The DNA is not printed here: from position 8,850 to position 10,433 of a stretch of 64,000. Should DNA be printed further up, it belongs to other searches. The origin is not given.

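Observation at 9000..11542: Orphan solute-binding protein co-operonic with three paralogous T4SS-pilin-like two-TM proteins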

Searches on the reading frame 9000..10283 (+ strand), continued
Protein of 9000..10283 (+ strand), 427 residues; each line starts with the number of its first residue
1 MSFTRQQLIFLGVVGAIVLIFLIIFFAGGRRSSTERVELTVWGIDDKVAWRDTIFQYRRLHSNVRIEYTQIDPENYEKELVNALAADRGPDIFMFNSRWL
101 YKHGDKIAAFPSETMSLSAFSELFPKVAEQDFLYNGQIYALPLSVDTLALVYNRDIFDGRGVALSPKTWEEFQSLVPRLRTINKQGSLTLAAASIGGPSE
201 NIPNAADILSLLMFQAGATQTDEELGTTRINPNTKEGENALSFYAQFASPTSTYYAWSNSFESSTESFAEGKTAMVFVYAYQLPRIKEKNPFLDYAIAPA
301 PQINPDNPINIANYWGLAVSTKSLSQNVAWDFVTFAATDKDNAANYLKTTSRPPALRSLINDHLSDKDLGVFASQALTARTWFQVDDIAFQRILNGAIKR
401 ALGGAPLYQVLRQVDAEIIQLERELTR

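Call 19: find_related_loci(query=A2, collection=genome_contigs, flank=10000)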
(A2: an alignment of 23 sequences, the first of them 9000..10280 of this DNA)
Query A2 (427 aa) in genome_contigs; peptide patterns used: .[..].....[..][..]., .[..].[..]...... (x = any residue, [..] = any of these).
526 stretches matched a pattern; 428 encode a relative of the query (tblastn E <= 1e-3); the best 80 are kept; 80 distinct loci.
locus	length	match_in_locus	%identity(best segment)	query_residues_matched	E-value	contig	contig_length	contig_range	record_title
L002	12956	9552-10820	49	3-424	7e-137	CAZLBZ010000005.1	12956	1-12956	MAG TPA_asm: uncultured Candidatus Saccharibacteria bacterium isolate SRP214966_co4_479 genome assembly, contig: NODE_47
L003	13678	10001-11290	47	4-421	5e-127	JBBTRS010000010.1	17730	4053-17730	MAG: Patescibacteria group bacterium isolate H52-bin014_1 H52_bin014_1_000000000010, whole genome shotgun sequence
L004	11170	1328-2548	46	1-404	2e-124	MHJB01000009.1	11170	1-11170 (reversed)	MAG: Candidatus Colwellbacteria bacterium RIFCSPLOWO2_12_FULL_43_11 rifcsplowo2_12_scaffold_15069, whole genome shotgun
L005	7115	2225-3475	47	20-423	6e-124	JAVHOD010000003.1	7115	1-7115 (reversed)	MAG: Candidatus Paceibacterota bacterium isolate WB02no9_41_8 NODE_10788_length_7115_cov_5.706941, whole genome shotgun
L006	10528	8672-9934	46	3-423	1e-123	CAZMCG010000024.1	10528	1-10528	MAG TPA_asm: uncultured Candidatus Saccharibacteria bacterium isolate binchicken_co112_83 genome assembly, contig: NODE_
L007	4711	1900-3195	46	2-421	1e-124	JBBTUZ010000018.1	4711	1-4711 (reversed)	MAG: Patescibacteria group bacterium isolate H32-bin045_1 H32_bin045_1_000000000018, whole genome shotgun sequence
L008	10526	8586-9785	50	26-426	4e-123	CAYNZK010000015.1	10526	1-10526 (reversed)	MAG TPA_asm: uncultured Candidatus Saccharibacteria bacterium isolate ERP125453_co1_532 genome assembly, contig: NODE_73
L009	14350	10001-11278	45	1-423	1e-121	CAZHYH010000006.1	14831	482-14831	MAG TPA_asm: uncultured Candidatus Saccharibacteria bacterium isolate binchicken_co387_517 genome assembly, contig: NODE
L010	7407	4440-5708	48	3-424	6e-120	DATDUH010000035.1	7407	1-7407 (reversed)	MAG TPA_asm: Candidatus Paceibacterota bacterium isolate SMAG_U8053 k141_2307854, whole genome shotgun sequence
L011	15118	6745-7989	48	1-412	1e-119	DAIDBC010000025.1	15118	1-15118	MAG TPA_asm: Candidatus Colwellbacteria bacterium isolate clean1856 k141_105465, whole genome shotgun sequence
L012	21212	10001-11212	46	1-404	8e-119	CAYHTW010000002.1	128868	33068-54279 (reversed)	MAG TPA_asm: uncultured Candidatus Saccharibacteria bacterium isolate ERP119705_co16_142 genome assembly, contig: NODE_4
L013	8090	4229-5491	45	1-418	2e-118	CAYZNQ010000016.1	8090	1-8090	MAG TPA_asm: uncultured Candidatus Saccharibacteria bacterium isolate SRP118108_co5_393 genome assembly, contig: NODE_10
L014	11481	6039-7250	46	1-404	5e-118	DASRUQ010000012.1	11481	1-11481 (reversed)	MAG TPA_asm: Candidatus Paceibacterota bacterium isolate SMAG_U8181 k141_684232, whole genome shotgun sequence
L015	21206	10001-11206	47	1-402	3e-117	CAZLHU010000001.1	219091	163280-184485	MAG TPA_asm: uncultured Candidatus Saccharibacteria bacterium isolate binchicken_co3_595 genome assembly, contig: NODE_6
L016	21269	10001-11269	49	3-424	8e-117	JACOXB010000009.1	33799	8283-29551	MAG: Candidatus Colwellbacteria bacterium isolate NC_groundwater_142_Ag_S-0.1um_47_15 S4_GD2017_2_S1_scaffold_855, whole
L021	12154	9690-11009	46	1-427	2e-113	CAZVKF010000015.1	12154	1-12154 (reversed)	MAG TPA_asm: uncultured Candidatus Saccharibacteria bacterium isolate binchicken_co38_1281 genome assembly, contig: NODE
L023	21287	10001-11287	44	1-421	4e-112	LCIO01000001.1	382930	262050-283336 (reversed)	MAG: Candidatus Wolfebacteria bacterium GW2011_GWA1_44_24 UW50_C0001, whole genome shotgun sequence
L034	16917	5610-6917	42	2-425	8e-109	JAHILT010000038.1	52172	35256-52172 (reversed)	MAG: Patescibacteria group bacterium isolate KR13_N2.mb.37 KR13_N2.mb.37_k141_220600, whole genome shotgun sequence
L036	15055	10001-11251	46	1-404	5e-108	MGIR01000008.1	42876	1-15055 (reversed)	MAG: Candidatus Wolfebacteria bacterium RIFCSPLOWO2_01_FULL_45_19 rifcsplowo2_01_scaffold_3122, whole genome shotgun seq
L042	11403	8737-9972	46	1-404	6e-107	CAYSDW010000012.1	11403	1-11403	MAG TPA_asm: uncultured Candidatus Saccharibacteria bacterium isolate binchicken_co134_1259 genome assembly, contig: NOD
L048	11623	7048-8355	41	1-427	6e-105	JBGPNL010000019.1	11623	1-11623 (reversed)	MAG: Candidatus Paceibacteria bacterium isolate OBJ_0618_7090110_215 k141_6557682_length_11623_cov_12.0013, whole genome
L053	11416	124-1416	41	1-421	2e-103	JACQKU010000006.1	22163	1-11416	MAG: Candidatus Liptonbacteria bacterium isolate NC_groundwater_1185_Ag_S-0.1um_48_121 S_p1_S3_coassembly_k141_691717, w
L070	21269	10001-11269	42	3-421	2e-100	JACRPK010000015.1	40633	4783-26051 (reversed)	MAG: Candidatus Wolfebacteria bacterium isolate NC_groundwater_1985_Pr3_S-0.2um_36_7 scaffold_334478, whole genome shotg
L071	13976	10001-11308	39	1-424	9e-100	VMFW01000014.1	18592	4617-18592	MAG: Parcubacteria group bacterium Gr01-1014_20 G01um101420_scaffold_1047, whole genome shotgun sequence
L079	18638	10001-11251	41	19-421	8e-98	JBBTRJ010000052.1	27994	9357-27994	MAG: Patescibacteria group bacterium isolate H52-bin123_1 H52_bin123_1_000000000052, whole genome shotgun sequence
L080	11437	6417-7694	40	1-421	5e-98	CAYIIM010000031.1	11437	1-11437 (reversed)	MAG TPA_asm: uncultured Candidatus Saccharibacteria bacterium isolate ERP119705_co24_121 genome assembly, contig: NODE_7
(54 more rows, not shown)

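Call 36: search_protein_families(library=pfam, proteins=[L021:11051-11914:+, L042:10048-10935:+, L080:7720-8733:+, L070:460-1278:+, L053:1998-2801:+, L036:11323-12246:+, L071:11406-12299:+, L034:6937-8124:+, L048:9626-10789:+], max_evalue=0.1)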
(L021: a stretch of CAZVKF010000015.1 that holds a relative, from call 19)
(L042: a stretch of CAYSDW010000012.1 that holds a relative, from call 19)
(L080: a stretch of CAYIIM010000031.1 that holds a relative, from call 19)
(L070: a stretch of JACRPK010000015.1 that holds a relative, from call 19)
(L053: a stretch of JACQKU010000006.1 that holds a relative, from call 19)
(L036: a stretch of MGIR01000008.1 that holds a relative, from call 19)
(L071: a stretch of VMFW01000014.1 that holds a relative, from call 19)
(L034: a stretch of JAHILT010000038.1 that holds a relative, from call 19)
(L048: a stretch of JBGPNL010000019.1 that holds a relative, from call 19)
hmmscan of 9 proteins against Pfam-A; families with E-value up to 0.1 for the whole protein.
L021:11051-11914:+ (288 aa): 6 families
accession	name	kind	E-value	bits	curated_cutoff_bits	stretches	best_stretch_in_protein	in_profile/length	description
PF18895.5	T4SS_pilin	-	5e-07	30.1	26.6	1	46-108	10-71/71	Type IV secretion system pilin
PF04956.18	TrbC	-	0.0023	18.6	27.9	1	5-98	11-88/98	TrbC/VIRB2 pilin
PF10320.15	7TM_GPCR_Srsx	-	0.032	14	24.1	1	10-112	108-210/257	Serpentine type 7TM GPCR chemoreceptor Srsx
PF00001.26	7tm_1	-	0.054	13.4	30.5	1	8-110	114-224/260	7 transmembrane receptor (rhodopsin family)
PF03631.20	Virul_fac_BrkB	-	0.071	13.2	33.7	1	9-105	120-212/259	Virulence factor BrkB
PF20535.3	DUF6750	-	0.077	13.4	27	0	46-103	57-112/128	Family of unknown function (DUF6750)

L042:10048-10935:+ (296 aa): 1 family
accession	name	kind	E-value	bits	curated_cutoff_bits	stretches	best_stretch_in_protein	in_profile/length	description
PF18895.5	T4SS_pilin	-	3.7e-06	27.4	26.6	1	39-104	5-69/71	Type IV secretion system pilin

L080:7720-8733:+ (338 aa): 0 families

L070:460-1278:+ (273 aa): 2 families
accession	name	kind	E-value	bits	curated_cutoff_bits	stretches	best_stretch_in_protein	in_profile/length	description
PF18895.5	T4SS_pilin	-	4.4e-10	39.9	26.6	1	28-95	5-71/71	Type IV secretion system pilin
PF25399.1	DeaD_dimer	-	0.0082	16.6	23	1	97-145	1-49/67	RNA helicase DeaD dimerization domain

L053:1998-2801:+ (268 aa): 1 family
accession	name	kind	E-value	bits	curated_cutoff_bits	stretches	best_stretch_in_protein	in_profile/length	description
PF18895.5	T4SS_pilin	-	1.2e-05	25.7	26.6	1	62-114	19-70/71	Type IV secretion system pilin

L036:11323-12246:+ (308 aa): 2 families
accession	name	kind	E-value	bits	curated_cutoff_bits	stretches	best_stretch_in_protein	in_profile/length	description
PF18895.5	T4SS_pilin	-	7e-06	26.5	26.6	1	53-113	10-69/71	Type IV secretion system pilin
PF04956.18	TrbC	-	0.048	14.3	27.9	0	6-97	10-81/98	TrbC/VIRB2 pilin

L071:11406-12299:+ (298 aa): 1 family
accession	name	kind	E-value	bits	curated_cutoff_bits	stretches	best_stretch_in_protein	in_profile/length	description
PF18895.5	T4SS_pilin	-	0.00016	22.1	26.6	1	66-121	16-70/71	Type IV secretion system pilin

L034:6937-8124:+ (396 aa): 1 family
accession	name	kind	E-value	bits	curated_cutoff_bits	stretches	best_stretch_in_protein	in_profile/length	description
PF18895.5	T4SS_pilin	-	1.7e-07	31.6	26.6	1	194-261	5-71/71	Type IV secretion system pilin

L048:9626-10789:+ (388 aa): 2 families
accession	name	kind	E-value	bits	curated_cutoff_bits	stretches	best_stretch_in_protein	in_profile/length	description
PF18895.5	T4SS_pilin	-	4.5e-07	30.3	26.6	1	54-114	12-71/71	Type IV secretion system pilin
PF17909.6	Htr2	-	0.00057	20.6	25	1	56-109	3-53/61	Htr2 transmembrane domain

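Call 38: search_solved_structures(query=window:9000-10280:+, max_evalue=0.001)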
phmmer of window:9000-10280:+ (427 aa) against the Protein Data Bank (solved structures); distinct sequences matched with E-value up to 0.001: 482 (the best 60 are shown).
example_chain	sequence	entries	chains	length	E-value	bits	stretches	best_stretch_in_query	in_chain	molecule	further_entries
9vus_A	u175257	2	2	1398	6.8e-19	71.2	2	27-184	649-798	Soluble cytochrome b562,2-oxoglutarate receptor 1,Soluble cytochrome b562,2-oxoglutarate r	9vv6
8jbg_B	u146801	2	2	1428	2.9e-18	69.1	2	24-184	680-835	Neuromedin-K receptor (NK3R-pFastbac1) | NK3R-pFastbac1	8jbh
4qrz_A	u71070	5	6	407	8.9e-14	54.4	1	33-382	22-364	ABC-TYPE SUGAR TRANSPORTER | ABC transporter, substrate binding protein (Sugar)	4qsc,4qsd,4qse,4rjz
8art_A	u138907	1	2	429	9.7e-12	47.7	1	45-176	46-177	Putative secreted maltose-binding protein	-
1eu8_A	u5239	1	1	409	9.8e-12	47.7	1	41-337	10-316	TREHALOSE/MALTOSE BINDING PROTEIN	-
4r9f_A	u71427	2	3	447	3.6e-10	42.5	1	16-335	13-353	MBP1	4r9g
1elj_A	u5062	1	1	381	4.5e-10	42.2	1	56-362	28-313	MALTODEXTRIN-BINDING PROTEIN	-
5ci5_A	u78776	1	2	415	8.2e-10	41.3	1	49-336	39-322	Extracellular solute-binding protein family 1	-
6dtu_A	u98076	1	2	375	8.2e-10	41.3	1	38-171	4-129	maltose-binding protein MalE1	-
6dts_A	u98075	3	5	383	8.3e-10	41.3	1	37-170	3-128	maltose-binding protein MalE2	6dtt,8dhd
2gha_A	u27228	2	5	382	8.7e-10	41.2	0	38-171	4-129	maltose ABC transporter, periplasmic maltose-binding protein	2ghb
9p0x_T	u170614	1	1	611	1e-09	41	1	13-184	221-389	Tissue factor,Maltose/maltodextrin-binding periplasmic protein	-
2fnc_A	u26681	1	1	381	1.2e-09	40.8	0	38-170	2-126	maltose ABC transporter, periplasmic maltose-binding protein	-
9xf5_A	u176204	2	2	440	2.1e-09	40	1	56-188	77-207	ABC transporter substrate-binding protein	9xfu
8cr9_C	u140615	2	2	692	4.3e-09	38.9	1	29-185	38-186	Maltose/maltodextrin-binding periplasmic protein,Type III secretion protein PcrV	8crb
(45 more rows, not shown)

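Call 70: search_protein_families(library=pfam, proteins=[L023:13867-14376:-, L023:14373-15629:-, L023:15748-16767:-, L023:16857-17507:+, L023:17682-18716:+, L079:11827-12705:+, L079:12710-13177:+, L079:16353-17102:+], max_evalue=0.01)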
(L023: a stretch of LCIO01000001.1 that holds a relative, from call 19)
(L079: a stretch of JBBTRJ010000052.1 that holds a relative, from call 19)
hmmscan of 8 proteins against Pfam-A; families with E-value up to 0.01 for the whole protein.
L023:13867-14376:- (169 aa): 0 families

L023:14373-15629:- (418 aa): 1 family
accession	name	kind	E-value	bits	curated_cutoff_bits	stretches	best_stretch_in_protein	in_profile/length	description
PF01145.31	Band_7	-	4e-07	30.7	23.6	1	191-335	49-176/176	SPFH domain / Band 7 family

L023:15748-16767:- (339 aa): 0 families

L023:16857-17507:+ (216 aa): 1 family
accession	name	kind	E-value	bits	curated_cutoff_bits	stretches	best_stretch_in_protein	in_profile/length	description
PF09335.16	VTT_dom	-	1e-07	32.9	33.9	1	54-175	3-122/123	VTT domain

L023:17682-18716:+ (344 aa): 3 families
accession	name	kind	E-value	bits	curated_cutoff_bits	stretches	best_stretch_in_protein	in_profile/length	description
PF01087.27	GalP_UDP_transf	-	2.5e-10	41.5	22.1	1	97-174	101-178/184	Galactose-1-phosphate uridyl transferase, N-terminal domain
PF16285.10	DUF4931_N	-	1.5e-07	32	24.1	1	107-175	52-120/124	Domain of unknown function (DUF4931) N-terminal domain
PF02744.22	GalP_UDP_tr_C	-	3.4e-05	24.1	29.2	1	190-339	5-151/165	Galactose-1-phosphate uridyl transferase, C-terminal domain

L079:11827-12705:+ (292 aa): 2 families
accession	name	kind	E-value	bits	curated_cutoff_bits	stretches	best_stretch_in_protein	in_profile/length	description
PF01145.31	Band_7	-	3.5e-14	53.7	23.6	1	28-226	5-170/176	SPFH domain / Band 7 family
PF00992.25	Troponin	-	0.0063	17.2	26.2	0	207-270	7-70/134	Troponin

L079:12710-13177:+ (155 aa): 0 families

L079:16353-17102:+ (249 aa): 1 family
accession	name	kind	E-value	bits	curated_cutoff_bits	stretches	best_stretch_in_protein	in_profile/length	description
PF02096.25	60KD_IMP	-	6.6e-47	160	35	1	30-229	2-163/163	60Kd inner membrane protein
